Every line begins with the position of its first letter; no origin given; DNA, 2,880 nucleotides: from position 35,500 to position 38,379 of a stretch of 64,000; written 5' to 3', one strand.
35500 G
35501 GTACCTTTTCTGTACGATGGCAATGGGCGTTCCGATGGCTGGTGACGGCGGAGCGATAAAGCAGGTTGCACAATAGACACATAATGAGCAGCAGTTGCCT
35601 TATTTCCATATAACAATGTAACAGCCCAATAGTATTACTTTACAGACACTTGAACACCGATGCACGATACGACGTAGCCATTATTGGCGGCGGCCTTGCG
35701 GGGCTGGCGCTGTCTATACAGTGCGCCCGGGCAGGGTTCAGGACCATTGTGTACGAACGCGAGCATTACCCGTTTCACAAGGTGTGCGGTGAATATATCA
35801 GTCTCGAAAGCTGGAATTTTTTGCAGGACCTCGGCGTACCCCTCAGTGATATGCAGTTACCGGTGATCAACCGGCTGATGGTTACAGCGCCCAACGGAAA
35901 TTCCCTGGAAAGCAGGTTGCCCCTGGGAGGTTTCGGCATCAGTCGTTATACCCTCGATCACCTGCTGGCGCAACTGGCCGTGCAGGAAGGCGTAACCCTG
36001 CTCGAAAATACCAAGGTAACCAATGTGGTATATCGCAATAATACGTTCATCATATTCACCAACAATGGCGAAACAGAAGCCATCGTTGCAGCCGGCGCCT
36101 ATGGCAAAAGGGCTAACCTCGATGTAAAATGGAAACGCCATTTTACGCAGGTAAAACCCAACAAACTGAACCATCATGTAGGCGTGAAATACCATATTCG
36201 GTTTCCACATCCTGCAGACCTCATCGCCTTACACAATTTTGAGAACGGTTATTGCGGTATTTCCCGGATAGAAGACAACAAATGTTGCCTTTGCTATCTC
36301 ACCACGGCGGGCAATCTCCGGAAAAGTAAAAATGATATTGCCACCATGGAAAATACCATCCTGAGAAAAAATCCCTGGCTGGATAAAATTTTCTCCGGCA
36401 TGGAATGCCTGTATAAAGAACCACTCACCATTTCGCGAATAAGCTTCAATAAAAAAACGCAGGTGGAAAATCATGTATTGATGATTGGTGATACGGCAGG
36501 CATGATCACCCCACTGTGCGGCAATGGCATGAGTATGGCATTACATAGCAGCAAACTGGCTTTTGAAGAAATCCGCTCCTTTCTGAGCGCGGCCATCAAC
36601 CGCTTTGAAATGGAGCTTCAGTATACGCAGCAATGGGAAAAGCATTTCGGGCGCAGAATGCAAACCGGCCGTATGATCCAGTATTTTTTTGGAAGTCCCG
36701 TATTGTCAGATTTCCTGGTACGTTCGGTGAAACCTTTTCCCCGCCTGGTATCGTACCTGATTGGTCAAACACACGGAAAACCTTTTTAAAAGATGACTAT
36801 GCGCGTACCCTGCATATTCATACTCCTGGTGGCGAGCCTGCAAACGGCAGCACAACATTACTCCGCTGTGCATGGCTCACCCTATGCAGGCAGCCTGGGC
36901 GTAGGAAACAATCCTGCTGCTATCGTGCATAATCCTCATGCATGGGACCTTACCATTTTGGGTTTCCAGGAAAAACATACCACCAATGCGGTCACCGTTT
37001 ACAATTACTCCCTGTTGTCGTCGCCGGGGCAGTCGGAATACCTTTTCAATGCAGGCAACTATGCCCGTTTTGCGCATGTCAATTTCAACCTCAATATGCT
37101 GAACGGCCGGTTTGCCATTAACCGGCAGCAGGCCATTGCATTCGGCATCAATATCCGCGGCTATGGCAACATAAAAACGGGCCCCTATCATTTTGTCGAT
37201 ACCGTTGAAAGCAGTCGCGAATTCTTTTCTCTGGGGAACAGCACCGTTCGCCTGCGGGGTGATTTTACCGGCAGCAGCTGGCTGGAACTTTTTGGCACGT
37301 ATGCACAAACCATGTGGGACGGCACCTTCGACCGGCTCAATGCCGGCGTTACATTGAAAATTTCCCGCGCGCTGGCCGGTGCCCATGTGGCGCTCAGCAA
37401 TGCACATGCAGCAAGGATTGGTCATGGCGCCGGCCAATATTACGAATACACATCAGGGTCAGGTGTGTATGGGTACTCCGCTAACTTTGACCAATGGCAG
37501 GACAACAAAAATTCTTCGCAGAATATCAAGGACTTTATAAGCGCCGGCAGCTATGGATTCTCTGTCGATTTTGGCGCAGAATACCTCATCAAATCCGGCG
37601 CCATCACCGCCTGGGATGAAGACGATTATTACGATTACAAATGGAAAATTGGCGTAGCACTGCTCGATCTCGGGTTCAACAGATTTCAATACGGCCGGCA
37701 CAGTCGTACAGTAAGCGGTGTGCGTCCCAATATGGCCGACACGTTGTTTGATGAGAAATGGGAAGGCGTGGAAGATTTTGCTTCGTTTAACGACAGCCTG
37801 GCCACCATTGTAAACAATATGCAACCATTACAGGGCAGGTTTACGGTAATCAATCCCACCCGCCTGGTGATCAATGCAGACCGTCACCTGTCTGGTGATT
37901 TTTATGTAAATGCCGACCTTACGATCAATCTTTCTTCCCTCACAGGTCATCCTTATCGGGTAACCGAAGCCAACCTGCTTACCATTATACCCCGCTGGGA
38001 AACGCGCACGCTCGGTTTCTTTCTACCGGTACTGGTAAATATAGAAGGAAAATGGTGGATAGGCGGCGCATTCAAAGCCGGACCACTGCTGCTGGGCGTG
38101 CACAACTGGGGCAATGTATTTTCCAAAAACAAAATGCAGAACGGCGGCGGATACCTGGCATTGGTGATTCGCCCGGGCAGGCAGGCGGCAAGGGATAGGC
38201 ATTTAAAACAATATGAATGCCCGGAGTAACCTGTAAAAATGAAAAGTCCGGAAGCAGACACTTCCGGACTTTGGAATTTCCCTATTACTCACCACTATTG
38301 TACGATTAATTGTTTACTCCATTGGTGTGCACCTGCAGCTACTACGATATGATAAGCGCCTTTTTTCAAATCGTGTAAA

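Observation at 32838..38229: Compact gene cluster for a putative prenylated phenolic lipid: UbiA prenyltransferase, type III PKS, O-methyltransferase, GGR-family flavoprotein and an outer-membrane protein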

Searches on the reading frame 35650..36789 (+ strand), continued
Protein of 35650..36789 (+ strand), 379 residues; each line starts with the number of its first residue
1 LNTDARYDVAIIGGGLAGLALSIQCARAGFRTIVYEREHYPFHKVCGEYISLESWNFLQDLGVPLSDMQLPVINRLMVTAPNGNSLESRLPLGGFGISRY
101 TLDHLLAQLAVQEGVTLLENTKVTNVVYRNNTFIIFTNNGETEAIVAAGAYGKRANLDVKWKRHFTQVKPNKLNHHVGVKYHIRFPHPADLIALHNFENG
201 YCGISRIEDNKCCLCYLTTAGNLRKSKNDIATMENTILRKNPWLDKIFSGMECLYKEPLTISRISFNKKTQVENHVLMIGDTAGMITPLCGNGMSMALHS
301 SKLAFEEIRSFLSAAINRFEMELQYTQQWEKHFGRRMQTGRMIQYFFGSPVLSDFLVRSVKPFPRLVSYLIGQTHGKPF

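Call 25: get_annotated_region(hit=H6, flank=5000)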
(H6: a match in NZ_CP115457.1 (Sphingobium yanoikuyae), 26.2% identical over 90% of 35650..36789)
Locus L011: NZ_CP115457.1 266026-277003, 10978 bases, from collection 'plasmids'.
description: Sphingobium yanoikuyae strain CC4533 plasmid pKN1, complete sequence
organism: Sphingobium yanoikuyae (NCBI taxid 13690)
taxonomy: Bacteria; Pseudomonadota; Alphaproteobacteria; Sphingomonadales; Sphingomonadaceae; Sphingobium; Sphingobium yanoikuyae
host: -; source: cell culture; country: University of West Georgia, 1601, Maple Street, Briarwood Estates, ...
typing (MOB-suite, as given by PLSDB): non-mobilizable; mating-pair formation MPF_F
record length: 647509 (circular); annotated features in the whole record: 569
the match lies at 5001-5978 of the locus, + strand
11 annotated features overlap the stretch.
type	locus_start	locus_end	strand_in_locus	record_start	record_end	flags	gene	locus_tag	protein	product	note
CDS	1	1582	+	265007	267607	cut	-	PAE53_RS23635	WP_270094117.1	PAS domain-containing protein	-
CDS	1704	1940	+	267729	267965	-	-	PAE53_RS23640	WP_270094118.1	phosphopantetheine-binding protein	-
CDS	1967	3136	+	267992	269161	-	-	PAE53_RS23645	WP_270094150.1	beta-ketoacyl-[acyl-carrier-protein] synthase family protein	GO:0006633 - fatty acid biosynthetic process [Evidence IEA]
CDS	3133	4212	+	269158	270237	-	-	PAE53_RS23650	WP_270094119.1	type III polyketide synthase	-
CDS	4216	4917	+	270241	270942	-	-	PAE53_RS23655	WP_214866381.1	methyltransferase domain-containing protein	-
CDS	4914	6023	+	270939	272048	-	-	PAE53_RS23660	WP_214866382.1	NAD(P)-binding protein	-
CDS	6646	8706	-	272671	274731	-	-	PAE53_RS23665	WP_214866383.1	NAD(+) synthase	GO:0009435 - NAD biosynthetic process [Evidence IEA]; GO:0006807 - nitrogen compound metabolic process [Evidence IEA]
CDS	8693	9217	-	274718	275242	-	-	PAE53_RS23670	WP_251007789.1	nicotinamide-nucleotide amidohydrolase family protein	-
CDS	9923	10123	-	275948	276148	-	-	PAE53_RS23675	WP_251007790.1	hypothetical protein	-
CDS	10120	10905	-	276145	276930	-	-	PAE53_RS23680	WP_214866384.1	SDR family NAD(P)-dependent oxidoreductase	-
CDS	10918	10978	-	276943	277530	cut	-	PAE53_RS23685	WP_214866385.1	DUF4142 domain-containing protein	-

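Call 30: search_protein_representatives(protein=window:35650-36789:+)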
Query: 379 residues. Proteins with E-value up to 0.001 (for the whole library): 10657; up to 1e-10: 3046; up to 1e-30: 492. The best 150 are listed.
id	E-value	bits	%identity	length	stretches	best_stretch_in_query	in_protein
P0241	1.0e-136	472.6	54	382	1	6-379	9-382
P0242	5.8e-134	463.5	56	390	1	1-379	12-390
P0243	5.4e-130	450.4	55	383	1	2-379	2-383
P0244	7.3e-114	397.4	51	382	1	4-379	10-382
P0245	1.9e-111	389.4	47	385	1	4-379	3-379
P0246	1.6e-108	379.8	48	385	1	7-379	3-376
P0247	2.7e-106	372.4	46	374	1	7-379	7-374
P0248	2.8e-104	365.8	48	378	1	9-379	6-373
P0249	9.2e-104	364.1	49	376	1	8-379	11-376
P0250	4.2e-101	355.4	46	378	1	6-379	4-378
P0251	5.3e-101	355.0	47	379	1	6-379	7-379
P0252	4.2e-100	352.1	44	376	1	8-379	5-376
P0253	1.2e-97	343.9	48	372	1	8-379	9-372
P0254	2.5e-97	343.0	45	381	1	6-379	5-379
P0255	2.5e-97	343.0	45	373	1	6-379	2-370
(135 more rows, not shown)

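Call 48: search_solved_structures(query=A3, max_evalue=0.001, show_alignments=3)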
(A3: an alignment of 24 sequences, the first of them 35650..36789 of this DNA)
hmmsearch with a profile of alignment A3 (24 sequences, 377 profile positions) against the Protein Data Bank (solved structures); distinct sequences matched with E-value up to 0.001: 442 (the best 60 are shown).
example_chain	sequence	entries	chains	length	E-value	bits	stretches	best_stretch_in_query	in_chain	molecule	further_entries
5buk_A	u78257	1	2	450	1.7e-29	106.1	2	93-326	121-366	FADH2-dependent halogenase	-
8zop_A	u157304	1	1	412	2.7e-29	105.4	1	3-343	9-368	Halogenase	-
3i3l_A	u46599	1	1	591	2.3e-28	102.4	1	5-330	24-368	Alkylhalidase CmlS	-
7fco_A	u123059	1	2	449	1.9e-27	99.3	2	93-331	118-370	ChlB4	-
3e1t_A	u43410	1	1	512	8.9e-24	87.3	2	94-329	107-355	Halogenase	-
5dbj_E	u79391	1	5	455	2.3e-23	85.9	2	93-323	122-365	FADH2-dependent halogenase PltA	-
7koe_C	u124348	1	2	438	1.6e-20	76.5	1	2-329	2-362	Electron transfer flavoprotein-quinone oxidoreductase FixC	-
3nix_A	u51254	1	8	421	1.9e-20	76.3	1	3-312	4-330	Flavoprotein/dehydrogenase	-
3oz2_A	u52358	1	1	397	3.1e-20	75.6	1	4-332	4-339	Digeranylgeranylglycerophospholipid reductase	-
8uiu_A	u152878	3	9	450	1.2e-17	67.1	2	3-130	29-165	Flavin monooxygenase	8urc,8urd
5bul_A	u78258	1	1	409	2.5e-17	66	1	4-311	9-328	flavin-dependent halogenase triple mutant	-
5bva_A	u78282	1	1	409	9.6e-17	64.1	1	4-311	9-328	flavin-dependent halogenase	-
5vqb_A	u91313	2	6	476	3.3e-16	62.4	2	4-41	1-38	Rifampin monooxygenase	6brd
7ctq_A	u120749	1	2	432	3.6e-16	62.2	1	4-333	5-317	Peptidyl tryptophan dihydroxylase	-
8gu0_A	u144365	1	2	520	8.1e-15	57.8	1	4-319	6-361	Non-heme halogenase radH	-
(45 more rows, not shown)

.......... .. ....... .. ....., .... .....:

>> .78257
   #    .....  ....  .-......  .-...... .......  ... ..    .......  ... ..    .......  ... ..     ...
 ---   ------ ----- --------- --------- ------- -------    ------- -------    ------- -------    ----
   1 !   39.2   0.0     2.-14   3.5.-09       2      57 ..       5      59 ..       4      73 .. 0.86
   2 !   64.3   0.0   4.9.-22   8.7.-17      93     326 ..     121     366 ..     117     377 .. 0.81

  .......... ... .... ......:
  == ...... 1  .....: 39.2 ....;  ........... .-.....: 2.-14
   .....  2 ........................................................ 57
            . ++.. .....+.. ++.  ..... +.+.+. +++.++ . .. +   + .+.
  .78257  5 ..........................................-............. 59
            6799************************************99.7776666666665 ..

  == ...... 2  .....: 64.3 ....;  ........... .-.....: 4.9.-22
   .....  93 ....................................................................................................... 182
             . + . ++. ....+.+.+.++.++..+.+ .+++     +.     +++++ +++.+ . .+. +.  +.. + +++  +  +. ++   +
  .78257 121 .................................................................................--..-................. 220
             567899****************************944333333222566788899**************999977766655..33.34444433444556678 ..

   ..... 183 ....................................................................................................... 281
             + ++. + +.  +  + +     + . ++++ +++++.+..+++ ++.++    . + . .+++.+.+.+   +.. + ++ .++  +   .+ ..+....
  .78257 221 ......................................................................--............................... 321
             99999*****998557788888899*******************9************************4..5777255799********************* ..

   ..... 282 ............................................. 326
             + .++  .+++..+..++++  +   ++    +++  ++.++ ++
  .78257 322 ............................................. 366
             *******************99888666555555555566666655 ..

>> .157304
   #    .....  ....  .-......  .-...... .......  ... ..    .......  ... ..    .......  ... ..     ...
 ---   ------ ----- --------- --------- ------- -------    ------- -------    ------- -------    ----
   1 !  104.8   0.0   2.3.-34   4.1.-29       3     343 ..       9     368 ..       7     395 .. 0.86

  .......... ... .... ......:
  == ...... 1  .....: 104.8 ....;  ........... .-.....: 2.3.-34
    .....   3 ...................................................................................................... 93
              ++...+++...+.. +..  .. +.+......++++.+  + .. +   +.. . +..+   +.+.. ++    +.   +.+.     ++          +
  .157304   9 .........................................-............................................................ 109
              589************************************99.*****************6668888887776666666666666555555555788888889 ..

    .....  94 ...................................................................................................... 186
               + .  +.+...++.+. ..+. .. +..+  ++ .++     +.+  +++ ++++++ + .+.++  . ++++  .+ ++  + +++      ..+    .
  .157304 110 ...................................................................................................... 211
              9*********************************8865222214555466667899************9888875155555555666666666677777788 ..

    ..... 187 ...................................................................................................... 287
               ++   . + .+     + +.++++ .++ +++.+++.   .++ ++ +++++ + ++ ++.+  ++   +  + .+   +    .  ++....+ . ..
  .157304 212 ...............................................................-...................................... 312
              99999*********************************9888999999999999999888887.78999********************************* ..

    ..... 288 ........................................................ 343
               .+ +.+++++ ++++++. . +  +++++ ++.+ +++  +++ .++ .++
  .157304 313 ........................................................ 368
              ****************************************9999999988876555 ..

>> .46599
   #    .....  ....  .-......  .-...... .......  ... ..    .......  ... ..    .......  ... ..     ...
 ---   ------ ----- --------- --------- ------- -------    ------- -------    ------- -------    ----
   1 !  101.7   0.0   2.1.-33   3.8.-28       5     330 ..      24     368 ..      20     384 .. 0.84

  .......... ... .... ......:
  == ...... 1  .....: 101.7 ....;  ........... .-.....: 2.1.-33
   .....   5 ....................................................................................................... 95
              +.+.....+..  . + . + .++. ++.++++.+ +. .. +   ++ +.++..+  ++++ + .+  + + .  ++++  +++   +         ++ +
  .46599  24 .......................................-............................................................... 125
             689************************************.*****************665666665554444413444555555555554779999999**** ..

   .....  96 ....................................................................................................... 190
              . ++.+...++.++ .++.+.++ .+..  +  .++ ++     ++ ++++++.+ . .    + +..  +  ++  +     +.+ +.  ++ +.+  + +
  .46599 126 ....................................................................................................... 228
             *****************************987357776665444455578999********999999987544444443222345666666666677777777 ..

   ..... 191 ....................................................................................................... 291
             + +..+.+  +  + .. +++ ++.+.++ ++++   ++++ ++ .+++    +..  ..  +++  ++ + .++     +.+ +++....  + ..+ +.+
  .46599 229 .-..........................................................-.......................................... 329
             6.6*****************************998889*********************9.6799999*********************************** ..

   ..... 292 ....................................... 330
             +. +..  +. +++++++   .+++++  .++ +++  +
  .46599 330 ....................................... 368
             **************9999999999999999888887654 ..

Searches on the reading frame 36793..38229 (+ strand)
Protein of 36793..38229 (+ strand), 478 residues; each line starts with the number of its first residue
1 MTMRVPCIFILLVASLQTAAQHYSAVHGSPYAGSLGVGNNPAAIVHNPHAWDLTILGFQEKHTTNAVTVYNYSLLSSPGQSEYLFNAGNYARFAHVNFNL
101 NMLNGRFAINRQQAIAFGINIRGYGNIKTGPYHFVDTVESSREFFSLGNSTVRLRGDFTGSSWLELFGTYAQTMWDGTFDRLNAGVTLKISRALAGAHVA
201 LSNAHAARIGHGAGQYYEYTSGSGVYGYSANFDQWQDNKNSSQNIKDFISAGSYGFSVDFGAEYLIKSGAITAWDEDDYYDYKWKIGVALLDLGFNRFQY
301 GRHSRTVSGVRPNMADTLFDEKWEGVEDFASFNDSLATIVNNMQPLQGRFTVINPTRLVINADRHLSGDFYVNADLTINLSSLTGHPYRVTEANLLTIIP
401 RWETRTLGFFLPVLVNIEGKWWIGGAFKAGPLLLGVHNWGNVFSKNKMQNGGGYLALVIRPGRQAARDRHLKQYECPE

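Call 3: search_protein_families(library=pfam, proteins=[window:36793-38229:+], max_evalue=0.01)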
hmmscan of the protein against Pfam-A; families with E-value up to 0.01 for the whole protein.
window:36793-38229:+ (478 aa): 0 families

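Call 4: search_protein_families(library=ncbifam, proteins=[window:36793-38229:+], max_evalue=0.01)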
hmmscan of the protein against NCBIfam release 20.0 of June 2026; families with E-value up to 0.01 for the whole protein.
window:36793-38229:+ (478 aa): 0 families

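Call 29: search_dna_similar(query=window:36793-38229:+, collection=plasmids, mode=protein, max_evalue=0.001, max_rows=20)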
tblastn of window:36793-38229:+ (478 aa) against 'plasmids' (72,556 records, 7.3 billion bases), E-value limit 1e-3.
No match.

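Call 33: find_homologous_proteins(query=window:36793-38229:+, max_evalue=0.001)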
Query window:36793-38229:+ (478 aa): 794 proteins with E <= 0.001 among 8000 candidates; the best 120 are listed.
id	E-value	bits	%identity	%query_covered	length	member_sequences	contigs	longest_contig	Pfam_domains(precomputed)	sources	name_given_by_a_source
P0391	0.0e+0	1107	100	100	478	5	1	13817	PF18990.7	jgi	jgi:hypothetical protein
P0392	5.1e-203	693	61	99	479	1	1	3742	-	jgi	jgi:hypothetical protein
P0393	6.7e-200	683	60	99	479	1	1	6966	PF18990.7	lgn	-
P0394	2.6e-199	681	60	99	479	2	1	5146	-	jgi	jgi:hypothetical protein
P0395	3.5e-198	677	60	98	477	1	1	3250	-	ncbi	-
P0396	6.5e-197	673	59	99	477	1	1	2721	PF18990.7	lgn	-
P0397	2.3e-196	671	60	99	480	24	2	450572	PF18990.7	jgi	jgi:hypothetical protein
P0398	8.4e-195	666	59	99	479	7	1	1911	-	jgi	jgi:hypothetical protein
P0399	9.9e-195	666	59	99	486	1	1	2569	PF18990.7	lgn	-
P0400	1.2e-194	666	59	100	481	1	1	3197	-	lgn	-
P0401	1.4e-190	652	58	100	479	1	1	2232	-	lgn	-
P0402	2.6e-190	651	58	99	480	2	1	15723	PF18990.7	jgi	jgi:hypothetical protein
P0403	1.4e-186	639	58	98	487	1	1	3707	PF18990.7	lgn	-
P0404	4.5e-171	588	52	100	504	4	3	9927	-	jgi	jgi:hypothetical protein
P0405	8.5e-170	584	55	96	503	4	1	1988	-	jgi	jgi:hypothetical protein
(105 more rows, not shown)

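Call 46: search_protein_families(library=pfam, proteins=[window:36793-38229:+], max_evalue=10)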
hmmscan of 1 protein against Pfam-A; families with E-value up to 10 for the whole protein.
window:36793-38229:+ (478 aa): 0 families

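Call 53: predict_structure(alignment_id=A2)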
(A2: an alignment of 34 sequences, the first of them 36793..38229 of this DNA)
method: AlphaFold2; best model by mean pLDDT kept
length: 478 residues; sequences in the alignment: 34
mean_pLDDT: 82.7   pTM: 0.81
mean pLDDT of the five models: 82.7, 81.9, 80.9, 78.9, 77.1
residues with pLDDT >= 90: 213; 70-90: 193; 50-70: 34; < 50: 38
segments of 3 or more residues with pLDDT < 50: 1-23, 465-478
pLDDT, mean of each block of 10 residues (from residue 1): 38 29 58 72 85 82 87 71 89 89 87 91 92 90 91 94 94 90 95 94 92 87 95 87 87 92 85 58 91 95 95 91 87 93 96 93 89 91 90 88 85 86 82 74 70 75 51 39
secondary structure, 60 per line:
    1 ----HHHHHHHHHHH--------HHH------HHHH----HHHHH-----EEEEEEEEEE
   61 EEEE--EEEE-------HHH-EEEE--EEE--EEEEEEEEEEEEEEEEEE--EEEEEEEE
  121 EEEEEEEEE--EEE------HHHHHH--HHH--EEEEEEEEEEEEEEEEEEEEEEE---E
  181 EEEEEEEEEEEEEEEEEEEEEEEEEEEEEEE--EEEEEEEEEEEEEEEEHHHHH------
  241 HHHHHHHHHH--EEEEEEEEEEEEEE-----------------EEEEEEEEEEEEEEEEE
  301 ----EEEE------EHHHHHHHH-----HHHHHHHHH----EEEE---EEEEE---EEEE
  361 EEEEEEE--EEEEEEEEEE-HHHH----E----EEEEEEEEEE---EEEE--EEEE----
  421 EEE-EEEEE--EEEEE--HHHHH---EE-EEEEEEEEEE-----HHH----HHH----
elements in order: H5-15 H33-36 H41-45 E51-64 E67-70 E82-85 E88-90 E93-110 E113-129 E132-134 H141-146 E154-176 E180-211 E214-229 H230-234 H241-250 E253-266 E284-300 E305-308 H316-323 H329-337 E342-345 E349-353 E357-367 E370-379 H381-384 E394-403 E407-410 E413-416 E421-423 E425-429 E432-436 H439-443 E450-459
